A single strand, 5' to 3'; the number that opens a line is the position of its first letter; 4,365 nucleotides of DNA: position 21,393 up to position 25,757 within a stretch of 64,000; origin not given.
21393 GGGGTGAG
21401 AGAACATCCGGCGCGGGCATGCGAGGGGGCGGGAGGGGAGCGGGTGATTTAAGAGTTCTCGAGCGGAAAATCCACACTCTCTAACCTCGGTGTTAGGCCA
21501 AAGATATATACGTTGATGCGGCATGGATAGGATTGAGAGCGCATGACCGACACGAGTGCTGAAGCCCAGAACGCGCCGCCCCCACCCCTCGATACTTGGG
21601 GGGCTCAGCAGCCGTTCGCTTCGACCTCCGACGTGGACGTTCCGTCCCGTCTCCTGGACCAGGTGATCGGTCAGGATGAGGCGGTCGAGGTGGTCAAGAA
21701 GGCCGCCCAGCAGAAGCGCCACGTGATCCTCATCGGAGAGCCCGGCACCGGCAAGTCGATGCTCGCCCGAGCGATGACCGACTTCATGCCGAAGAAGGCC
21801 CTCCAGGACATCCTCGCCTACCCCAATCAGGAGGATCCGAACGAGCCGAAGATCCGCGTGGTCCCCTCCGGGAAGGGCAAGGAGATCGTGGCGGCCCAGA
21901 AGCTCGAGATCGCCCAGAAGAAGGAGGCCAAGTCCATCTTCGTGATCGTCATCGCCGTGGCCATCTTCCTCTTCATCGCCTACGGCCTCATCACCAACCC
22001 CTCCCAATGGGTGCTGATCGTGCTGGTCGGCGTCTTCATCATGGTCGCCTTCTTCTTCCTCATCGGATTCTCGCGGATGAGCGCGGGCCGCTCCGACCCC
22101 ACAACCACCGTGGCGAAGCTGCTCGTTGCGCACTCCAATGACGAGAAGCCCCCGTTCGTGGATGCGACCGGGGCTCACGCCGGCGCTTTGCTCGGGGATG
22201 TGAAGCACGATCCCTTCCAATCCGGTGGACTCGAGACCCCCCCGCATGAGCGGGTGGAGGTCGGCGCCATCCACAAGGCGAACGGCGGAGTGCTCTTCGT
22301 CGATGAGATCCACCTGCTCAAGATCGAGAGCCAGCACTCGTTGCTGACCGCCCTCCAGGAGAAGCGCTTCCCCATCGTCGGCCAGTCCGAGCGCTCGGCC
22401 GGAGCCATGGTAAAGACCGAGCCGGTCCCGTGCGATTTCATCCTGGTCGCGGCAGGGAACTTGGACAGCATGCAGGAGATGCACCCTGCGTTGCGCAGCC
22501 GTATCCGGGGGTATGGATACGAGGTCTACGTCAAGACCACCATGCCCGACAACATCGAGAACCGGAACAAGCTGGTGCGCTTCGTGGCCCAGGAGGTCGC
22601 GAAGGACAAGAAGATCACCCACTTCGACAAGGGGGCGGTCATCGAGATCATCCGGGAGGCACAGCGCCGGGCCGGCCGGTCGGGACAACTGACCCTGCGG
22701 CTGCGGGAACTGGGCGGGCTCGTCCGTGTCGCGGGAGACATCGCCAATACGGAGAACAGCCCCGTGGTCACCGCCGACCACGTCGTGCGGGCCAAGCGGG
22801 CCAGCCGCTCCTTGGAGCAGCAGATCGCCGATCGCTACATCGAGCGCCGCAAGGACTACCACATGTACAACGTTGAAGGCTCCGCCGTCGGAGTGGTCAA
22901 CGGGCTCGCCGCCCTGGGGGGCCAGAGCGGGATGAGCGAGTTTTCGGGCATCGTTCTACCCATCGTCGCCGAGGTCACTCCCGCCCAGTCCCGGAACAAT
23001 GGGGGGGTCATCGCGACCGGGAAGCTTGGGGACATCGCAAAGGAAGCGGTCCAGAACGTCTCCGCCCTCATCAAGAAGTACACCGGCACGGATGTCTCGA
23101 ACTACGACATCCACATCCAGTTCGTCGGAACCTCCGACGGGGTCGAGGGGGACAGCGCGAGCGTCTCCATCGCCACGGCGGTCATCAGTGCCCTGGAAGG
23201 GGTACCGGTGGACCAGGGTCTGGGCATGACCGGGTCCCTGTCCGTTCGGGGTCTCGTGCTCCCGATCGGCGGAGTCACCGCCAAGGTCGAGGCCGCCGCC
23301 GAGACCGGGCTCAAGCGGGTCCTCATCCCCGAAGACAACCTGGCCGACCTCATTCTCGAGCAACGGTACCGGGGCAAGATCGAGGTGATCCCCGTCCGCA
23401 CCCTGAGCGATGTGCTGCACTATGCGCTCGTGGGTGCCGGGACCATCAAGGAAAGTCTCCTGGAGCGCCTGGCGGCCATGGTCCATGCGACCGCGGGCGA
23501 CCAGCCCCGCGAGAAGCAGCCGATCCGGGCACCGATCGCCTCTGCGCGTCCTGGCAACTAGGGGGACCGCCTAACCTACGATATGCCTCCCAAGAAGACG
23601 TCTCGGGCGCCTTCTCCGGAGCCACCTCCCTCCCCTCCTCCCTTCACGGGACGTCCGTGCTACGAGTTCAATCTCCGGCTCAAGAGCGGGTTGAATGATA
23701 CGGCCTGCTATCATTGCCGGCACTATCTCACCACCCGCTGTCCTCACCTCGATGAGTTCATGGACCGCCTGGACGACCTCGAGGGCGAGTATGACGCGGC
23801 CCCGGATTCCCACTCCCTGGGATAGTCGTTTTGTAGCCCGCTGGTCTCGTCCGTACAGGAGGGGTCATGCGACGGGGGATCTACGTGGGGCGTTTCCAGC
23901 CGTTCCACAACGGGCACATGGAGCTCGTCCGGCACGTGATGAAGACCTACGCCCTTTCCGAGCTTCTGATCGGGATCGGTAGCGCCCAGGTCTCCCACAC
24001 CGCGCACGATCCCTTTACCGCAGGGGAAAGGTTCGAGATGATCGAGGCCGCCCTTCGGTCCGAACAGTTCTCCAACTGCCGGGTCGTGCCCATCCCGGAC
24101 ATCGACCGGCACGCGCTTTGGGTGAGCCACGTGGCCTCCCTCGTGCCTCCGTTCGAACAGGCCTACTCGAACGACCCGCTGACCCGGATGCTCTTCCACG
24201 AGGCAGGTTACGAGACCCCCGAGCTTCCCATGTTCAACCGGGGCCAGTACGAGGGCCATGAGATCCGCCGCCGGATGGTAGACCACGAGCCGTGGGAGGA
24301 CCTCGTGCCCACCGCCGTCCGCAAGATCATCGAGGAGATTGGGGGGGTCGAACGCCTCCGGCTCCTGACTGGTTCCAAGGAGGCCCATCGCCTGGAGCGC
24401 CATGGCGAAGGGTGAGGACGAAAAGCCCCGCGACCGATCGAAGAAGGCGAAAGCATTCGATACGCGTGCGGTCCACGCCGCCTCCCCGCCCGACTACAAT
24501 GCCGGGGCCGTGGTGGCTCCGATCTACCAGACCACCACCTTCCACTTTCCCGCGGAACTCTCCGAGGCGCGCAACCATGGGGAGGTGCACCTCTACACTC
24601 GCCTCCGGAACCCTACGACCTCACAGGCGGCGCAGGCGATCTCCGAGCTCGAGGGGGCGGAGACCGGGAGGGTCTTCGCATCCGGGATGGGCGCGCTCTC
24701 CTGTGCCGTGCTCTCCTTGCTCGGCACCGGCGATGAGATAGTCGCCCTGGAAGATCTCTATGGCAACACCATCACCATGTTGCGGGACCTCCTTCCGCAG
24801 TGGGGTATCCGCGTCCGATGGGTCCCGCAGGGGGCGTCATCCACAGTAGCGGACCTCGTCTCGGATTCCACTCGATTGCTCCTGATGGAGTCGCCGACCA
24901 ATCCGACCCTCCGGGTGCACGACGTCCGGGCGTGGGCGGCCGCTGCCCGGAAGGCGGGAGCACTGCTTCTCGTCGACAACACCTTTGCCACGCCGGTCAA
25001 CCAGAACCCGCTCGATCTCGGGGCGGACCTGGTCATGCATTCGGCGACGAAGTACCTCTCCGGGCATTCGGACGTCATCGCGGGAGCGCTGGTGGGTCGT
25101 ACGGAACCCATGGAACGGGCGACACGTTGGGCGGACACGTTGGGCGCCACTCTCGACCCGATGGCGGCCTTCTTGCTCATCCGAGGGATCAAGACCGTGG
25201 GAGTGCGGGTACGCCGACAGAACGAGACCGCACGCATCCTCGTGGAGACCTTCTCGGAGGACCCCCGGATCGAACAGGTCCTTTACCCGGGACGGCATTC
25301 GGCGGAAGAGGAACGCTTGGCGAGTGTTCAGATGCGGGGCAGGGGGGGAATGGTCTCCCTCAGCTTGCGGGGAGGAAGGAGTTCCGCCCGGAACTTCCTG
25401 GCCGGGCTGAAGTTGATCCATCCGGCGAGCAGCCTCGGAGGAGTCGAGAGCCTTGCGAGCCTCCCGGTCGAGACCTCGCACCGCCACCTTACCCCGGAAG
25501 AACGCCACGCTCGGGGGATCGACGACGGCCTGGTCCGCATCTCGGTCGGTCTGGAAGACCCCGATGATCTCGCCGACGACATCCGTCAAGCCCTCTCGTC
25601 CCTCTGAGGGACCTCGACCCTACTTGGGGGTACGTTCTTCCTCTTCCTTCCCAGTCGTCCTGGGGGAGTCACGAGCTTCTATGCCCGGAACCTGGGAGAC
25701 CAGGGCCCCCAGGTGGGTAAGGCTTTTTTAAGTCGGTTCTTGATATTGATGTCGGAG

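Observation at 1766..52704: One Cys-pair Ig-like stalk module (~86 aa, at least 17 copies) shared by four giant C-terminally anchored surface proteins with unrelated heads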

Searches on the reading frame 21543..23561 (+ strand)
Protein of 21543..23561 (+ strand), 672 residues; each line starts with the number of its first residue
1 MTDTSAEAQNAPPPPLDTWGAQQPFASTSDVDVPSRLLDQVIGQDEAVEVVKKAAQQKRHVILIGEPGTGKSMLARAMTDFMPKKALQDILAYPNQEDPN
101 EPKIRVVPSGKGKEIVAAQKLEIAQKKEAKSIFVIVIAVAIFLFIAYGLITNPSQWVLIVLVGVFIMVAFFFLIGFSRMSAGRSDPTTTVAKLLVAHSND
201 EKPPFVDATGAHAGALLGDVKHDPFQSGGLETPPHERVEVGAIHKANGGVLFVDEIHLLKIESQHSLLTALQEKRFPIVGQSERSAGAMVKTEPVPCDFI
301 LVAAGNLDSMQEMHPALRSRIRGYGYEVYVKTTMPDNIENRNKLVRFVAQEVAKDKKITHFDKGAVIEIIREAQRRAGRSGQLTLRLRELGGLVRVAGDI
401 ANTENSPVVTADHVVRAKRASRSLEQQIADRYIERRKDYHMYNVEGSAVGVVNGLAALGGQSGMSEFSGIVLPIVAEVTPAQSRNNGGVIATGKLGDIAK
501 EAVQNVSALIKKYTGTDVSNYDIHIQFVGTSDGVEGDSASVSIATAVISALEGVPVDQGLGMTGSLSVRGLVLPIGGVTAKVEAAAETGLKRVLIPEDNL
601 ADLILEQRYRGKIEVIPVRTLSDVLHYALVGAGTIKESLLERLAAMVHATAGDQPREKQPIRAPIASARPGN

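Call 18: search_protein_families(library=pfam, proteins=[window:21543-23561:+], max_evalue=0.00001)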
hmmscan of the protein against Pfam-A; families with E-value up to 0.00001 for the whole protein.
window:21543-23561:+ (672 aa): 14 families
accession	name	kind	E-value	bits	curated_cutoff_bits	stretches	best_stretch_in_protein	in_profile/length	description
PF05362.19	Lon_C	-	4.6e-31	108.4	21.1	1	445-630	23-204/205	Lon protease (S16) C-terminal proteolytic domain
PF00158.32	Sigma54_activat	-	1.4e-17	64.3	20.2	1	191-284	39-130/168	Sigma-54 interaction domain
PF01078.27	Mg_chelatase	-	2.7e-13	50.3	20.3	1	38-91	2-55/207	Magnesium chelatase, subunit ChlI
PF07728.20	AAA_5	-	3.8e-12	46.8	22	0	244-320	65-138/139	AAA domain (dynein-related subfamily)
PF20436.4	LonB_AAA-LID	-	3.2e-09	37.1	22.4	1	360-421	1-62/65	Archaeal LonB, AAA+ ATPase LID domain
PF13541.12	ChlI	-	1.1e-07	32.2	27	1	492-599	15-121/121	Subunit ChlI of Mg-chelatase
PF14532.12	Sigma54_activ_2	-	2.2e-07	31.6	25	0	50-85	13-48/138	Sigma-54 interaction domain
PF13654.12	AAA_32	-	3.8e-07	30.6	21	1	203-307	3-109/133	LonB-like, AAA domain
PF05496.18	RuvB_N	-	9.2e-07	29.2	27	0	37-82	5-57/159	Holliday junction DNA helicase RuvB P-loop domain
PF13401.12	AAA_22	-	1.4e-06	29.1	27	0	56-98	3-33/130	AAA domain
PF00004.35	AAA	-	2e-06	28.7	21.2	0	61-79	1-19/131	ATPase family associated with various cellular activities (AAA)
PF20030.5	bpMoxR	-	2.2e-06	27.3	27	0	36-90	9-63/205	MoxR domain in the MoxR-vWA-beta-propeller ternary systems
PF00493.29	MCM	-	2.4e-06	27.3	23.3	0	49-85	48-84/224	MCM P-loop domain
PF06068.19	TIP49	-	9.9e-06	25.4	23.8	0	249-279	276-306/347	TIP49 P-loop domain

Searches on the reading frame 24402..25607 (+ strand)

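Call 18: search_protein_families(library=pfam, proteins=[window:24402-25607:+], max_evalue=0.00001)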
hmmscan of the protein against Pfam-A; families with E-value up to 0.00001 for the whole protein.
window:24402-25607:+ (401 aa): 2 families
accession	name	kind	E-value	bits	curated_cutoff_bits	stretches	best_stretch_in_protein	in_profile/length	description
PF01053.26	Cys_Met_Meta_PP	-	4.6e-124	414.3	27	1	20-398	1-380/381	Cys/Met metabolism PLP-dependent enzyme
PF00266.25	Aminotran_5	-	9.9e-06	25.2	21.5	0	59-243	31-224/371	Aminotransferase class-V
